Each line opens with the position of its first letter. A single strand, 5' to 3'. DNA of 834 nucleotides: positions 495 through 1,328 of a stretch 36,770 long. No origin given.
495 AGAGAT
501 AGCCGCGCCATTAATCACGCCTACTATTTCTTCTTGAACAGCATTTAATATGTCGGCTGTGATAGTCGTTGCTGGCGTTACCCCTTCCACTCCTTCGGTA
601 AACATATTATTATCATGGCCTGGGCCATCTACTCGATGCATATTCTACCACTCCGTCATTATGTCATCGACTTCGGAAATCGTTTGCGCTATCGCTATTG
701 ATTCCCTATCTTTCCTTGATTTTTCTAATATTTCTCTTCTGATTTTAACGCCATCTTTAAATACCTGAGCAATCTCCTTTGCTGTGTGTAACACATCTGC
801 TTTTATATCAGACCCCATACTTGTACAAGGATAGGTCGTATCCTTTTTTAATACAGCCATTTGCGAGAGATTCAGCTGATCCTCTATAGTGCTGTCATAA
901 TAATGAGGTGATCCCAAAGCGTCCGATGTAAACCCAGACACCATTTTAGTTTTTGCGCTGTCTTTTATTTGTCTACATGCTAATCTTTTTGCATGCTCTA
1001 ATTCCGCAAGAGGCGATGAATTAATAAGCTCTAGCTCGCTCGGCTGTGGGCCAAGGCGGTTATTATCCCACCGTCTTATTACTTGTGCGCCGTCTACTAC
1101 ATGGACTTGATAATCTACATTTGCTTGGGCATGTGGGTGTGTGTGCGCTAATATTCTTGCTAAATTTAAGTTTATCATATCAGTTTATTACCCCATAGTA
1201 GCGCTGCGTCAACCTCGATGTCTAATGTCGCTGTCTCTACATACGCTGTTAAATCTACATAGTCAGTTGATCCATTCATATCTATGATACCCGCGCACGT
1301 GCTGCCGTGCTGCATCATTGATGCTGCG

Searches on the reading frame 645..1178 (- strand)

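Call 106: search_protein_families(library=pfam, proteins=[window:645-1178:-], max_evalue=0.001)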
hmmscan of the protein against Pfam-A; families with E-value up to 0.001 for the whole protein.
window:645-1178:- (177 aa): 1 family
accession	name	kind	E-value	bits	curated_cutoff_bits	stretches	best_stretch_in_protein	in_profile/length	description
PF09636.16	XkdW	-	9.8e-05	22.5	24.6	1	6-51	1-45/57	XkdW protein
